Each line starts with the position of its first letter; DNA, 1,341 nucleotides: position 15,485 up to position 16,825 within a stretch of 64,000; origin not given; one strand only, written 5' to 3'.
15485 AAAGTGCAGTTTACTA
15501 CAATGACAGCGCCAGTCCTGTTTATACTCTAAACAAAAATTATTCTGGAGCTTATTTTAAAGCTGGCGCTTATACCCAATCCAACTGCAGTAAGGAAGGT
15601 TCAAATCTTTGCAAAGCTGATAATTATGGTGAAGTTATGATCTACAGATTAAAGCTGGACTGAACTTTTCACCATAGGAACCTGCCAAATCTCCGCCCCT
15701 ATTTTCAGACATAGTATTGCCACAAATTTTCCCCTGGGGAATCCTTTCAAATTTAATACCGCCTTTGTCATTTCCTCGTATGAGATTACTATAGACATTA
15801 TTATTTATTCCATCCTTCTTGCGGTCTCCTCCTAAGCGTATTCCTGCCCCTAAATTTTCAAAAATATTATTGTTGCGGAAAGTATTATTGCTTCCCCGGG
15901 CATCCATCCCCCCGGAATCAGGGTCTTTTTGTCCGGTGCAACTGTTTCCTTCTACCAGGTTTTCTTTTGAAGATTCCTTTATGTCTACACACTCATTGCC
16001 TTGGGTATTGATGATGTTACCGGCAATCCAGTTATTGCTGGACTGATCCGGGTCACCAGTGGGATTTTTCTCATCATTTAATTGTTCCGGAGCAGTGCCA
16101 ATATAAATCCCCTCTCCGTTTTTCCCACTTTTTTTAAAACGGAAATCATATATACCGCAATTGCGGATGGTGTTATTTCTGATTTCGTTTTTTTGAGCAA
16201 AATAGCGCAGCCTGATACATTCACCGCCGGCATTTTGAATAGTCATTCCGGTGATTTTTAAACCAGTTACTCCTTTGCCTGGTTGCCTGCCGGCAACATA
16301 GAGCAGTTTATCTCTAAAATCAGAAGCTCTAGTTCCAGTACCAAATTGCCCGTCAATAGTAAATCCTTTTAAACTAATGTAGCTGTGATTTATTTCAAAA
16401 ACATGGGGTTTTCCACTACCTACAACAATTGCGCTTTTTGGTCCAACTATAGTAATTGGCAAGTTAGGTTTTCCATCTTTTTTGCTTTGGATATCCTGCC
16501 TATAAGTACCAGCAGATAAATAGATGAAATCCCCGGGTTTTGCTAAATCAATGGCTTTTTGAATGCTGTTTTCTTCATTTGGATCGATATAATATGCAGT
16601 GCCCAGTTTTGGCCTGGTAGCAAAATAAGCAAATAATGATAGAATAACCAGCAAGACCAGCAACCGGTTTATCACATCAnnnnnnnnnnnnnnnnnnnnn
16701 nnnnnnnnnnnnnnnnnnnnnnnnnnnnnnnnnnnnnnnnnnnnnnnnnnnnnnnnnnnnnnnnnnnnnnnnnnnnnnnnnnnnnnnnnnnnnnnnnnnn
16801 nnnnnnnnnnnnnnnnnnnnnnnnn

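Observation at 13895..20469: Compact acidic-exopolysaccharide (polyuronide; alginate/glucuronan-like) synthesis and remodelling locus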

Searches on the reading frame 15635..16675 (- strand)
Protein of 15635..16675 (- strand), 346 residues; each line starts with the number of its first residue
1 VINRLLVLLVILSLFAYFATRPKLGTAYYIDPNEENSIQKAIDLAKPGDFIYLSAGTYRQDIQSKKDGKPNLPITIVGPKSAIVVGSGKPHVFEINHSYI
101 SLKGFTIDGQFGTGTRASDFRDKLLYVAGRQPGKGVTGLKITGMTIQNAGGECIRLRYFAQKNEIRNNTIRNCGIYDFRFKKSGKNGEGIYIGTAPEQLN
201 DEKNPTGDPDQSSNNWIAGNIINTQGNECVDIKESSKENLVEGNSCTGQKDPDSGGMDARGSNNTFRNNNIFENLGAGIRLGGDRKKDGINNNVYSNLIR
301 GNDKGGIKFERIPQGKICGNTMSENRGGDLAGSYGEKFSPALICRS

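Call 3: search_protein_families(library=pfam, proteins=[window:15635-16675:-], max_evalue=0.01)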
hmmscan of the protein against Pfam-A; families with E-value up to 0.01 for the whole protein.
window:15635-16675:- (346 aa): 4 families
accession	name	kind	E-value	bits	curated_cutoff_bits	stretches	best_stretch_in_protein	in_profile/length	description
PF13229.12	Beta_helix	-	5.5e-11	42.8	25.9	1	211-329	30-142/158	Right handed beta helix region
PF05048.19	NosD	-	1.6e-07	31.4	23.6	0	211-274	112-172/212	Periplasmic copper-binding protein (NosD)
PF07602.17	DUF1565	-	0.00036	20.4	20.3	1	37-225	17-203/257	Protein of unknown function (DUF1565)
PF14592.12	Chondroitinas_B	-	0.0013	18.3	24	1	36-105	5-74/426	Chondroitinase B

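Call 4: search_protein_families(library=ncbifam, proteins=[window:15635-16675:-], max_evalue=0.01)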
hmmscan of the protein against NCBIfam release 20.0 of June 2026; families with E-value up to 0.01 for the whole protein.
window:15635-16675:- (346 aa): 2 families
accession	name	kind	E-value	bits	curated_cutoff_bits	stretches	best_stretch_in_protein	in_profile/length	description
TIGR04247.1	NosD_copper_fam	subfamily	2.7e-10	39.4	300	1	38-149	1-96/377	nitrous oxide reductase family maturation protein NosD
TIGR03804.1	para_beta_helix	repeat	0.001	18.7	19.45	0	211-247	6-40/44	parallel beta-helix repeat protein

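Call 7: search_solved_structures(query=window:15635-16675:-, max_evalue=0.01, show_alignments=1)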
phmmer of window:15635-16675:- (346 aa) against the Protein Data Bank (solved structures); distinct sequences matched with E-value up to 0.01: 2.
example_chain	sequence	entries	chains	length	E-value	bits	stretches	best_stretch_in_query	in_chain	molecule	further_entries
6kfn_A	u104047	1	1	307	3.4e-05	26.2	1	37-275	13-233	alginate lyase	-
7dmk_A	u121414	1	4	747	0.0026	19.9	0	35-105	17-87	BcAlyPL6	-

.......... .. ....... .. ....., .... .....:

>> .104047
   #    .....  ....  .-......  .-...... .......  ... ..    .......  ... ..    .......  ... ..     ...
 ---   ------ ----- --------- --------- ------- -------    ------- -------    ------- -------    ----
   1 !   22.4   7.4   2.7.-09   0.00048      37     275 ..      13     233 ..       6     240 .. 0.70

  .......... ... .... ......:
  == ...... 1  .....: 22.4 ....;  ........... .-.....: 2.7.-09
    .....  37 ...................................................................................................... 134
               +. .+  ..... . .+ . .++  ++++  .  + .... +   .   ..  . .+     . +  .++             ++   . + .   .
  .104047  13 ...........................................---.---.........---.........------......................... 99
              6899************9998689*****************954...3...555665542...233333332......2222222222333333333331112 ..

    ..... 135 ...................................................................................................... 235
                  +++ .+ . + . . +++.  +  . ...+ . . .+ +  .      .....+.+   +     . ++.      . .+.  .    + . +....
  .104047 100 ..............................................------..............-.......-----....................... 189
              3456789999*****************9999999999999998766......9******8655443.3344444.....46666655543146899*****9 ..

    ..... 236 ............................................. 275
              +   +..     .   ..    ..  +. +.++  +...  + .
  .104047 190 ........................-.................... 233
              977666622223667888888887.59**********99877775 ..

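Call 33: search_solved_structures(query=A2, max_evalue=0.1, show_alignments=2)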
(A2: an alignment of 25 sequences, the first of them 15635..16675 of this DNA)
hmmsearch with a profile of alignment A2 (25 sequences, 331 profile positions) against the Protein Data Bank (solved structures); distinct sequences matched with E-value up to 0.1: 4.
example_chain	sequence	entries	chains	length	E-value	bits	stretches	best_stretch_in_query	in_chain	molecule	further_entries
3vst_A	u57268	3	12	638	9.9e-07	31.4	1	2-75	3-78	Xylosidase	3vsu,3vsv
1dbg_A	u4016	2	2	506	0.00067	22.1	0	20-93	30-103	CHONDROITINASE B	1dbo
1ofl_A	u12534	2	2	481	0.0012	21.3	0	21-93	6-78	CHONDROITINASE B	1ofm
7dmk_A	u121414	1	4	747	0.019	17.3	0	18-78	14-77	BcAlyPL6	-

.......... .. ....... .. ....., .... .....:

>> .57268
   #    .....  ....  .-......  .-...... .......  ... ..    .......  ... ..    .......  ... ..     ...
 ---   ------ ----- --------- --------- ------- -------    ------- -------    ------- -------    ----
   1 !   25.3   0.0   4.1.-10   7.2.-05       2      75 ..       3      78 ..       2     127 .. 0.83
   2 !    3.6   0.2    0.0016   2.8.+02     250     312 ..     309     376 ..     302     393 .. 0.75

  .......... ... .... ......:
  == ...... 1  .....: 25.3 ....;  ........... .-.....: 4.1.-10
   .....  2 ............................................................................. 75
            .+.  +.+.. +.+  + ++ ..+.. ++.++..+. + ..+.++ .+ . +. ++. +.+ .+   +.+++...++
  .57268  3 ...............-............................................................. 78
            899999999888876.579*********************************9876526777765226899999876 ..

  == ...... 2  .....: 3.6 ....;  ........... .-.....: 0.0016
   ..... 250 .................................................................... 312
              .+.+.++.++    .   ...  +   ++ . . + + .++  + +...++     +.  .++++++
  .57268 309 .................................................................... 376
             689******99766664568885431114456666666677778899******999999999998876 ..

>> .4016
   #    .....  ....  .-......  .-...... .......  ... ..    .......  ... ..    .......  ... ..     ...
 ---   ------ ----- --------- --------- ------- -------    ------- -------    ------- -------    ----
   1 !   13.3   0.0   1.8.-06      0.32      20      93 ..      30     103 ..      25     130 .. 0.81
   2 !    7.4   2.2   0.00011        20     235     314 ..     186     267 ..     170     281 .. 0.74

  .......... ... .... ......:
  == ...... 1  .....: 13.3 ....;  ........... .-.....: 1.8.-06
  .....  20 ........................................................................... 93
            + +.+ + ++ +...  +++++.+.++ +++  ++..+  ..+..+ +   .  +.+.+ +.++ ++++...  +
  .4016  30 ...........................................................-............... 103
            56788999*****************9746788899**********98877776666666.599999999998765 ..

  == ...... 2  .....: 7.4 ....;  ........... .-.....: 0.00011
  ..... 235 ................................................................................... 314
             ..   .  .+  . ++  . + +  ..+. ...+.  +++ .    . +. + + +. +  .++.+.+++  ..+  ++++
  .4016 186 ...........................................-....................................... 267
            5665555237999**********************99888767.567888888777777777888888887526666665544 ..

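Call 44: find_homologous_proteins(query=window:15635-16675:-, max_evalue=1e-8)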
Query window:15635-16675:- (346 aa): 1072 proteins with E <= 1e-8 among 3167 candidates; the best 120 are listed.
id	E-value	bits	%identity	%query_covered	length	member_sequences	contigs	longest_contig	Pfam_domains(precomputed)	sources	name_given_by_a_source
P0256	5.4e-226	767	100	98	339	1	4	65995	PF13229.13,PF22842.4,PF05048.20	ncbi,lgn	-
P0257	4.6e-186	636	83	99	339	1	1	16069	PF13229.13,PF22842.4,PF05048.20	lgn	-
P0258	1.5e-176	605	78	95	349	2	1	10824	PF13229.13,PF22842.4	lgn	-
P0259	5.6e-148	511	68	98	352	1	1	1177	PF13229.13,PF07602.18,PF22842.4,PF05048.20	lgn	-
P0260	1.5e-144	499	68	92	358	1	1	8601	PF13229.13,PF07602.18,PF22842.4,PF05048.20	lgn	-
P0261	8.5e-141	487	65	99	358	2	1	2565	PF13229.13,PF07602.18,PF22842.4,PF05048.20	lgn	-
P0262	2.0e-132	459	62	98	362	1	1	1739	PF13229.13,PF22842.4,PF05048.20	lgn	-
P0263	2.3e-131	456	63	99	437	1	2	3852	PF13229.13,PF05048.20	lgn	-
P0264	2.8e-128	446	61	97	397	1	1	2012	PF22842.4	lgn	-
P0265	2.1e-127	443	60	93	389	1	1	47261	PF13229.13,PF07602.18,PF22842.4,PF05048.20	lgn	-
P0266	2.3e-127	443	62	87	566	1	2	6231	PF13229.13,PF07602.18,PF22842.4,PF05048.20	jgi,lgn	jgi:hypothetical protein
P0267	1.0e-126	441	66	89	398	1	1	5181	PF07602.18,PF22842.4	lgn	-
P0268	8.6e-126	438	64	91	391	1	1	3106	PF22842.4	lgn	-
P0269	2.1e-125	436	61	92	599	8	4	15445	PF07602.18,PF17957.8,PF22842.4,PF14592.13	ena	-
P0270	6.2e-125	435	57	98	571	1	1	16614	PF13229.13,PF07602.18,PF22842.4,PF05048.20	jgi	jgi:hypothetical protein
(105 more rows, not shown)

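Call 50: predict_structure(alignment_id=A3)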
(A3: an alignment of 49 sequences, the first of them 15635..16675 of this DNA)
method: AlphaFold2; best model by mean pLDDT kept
length: 346 residues; sequences in the alignment: 49
mean_pLDDT: 95.8   pTM: 0.90
mean pLDDT of the five models: 95.8, 95.0, 93.9, 93.5, 93.1
residues with pLDDT >= 90: 323; 70-90: 22; 50-70: 1; < 50: 0
segments of 3 or more residues with pLDDT < 50: none
pLDDT, mean of each block of 10 residues (from residue 1): 91 86 87 95 98 98 97 98 94 98 98 94 96 97 98 98 99 94 87 95 94 99 97 98 98 97 99 98 95 99 98 98 98 96 91
secondary structure, 60 per line:
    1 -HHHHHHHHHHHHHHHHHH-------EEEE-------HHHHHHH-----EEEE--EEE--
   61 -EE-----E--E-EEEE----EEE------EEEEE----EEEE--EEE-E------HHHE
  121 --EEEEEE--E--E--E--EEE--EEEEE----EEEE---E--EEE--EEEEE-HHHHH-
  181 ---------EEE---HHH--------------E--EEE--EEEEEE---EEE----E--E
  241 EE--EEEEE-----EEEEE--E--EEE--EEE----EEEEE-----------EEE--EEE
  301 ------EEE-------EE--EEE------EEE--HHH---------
elements in order: H2-19 E27-30 H38-44 E50-53 E56-58 E74-77 E82-84 E91-95 E100-103 E106-108 E123-128 E140-142 E145-149 E154-157 E164-166 E169-173 H175-179 E190-192 E216-218 E221-226 E230-232 E240-242 E245-249 E255-259 E265-267 E270-272 E277-281 E293-295 E298-300 E307-309 E321-323 E330-332

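Call 105: find_related_loci(query=A3, collection=viral_contigs, flank=6000)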
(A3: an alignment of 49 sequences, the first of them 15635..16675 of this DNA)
Query A3 (346 aa) in viral_contigs; peptide patterns used: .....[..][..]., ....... (x = any residue, [..] = any of these).
16 stretches matched a pattern, but none encodes a relative of the query by tblastn (E <= 1e-3).
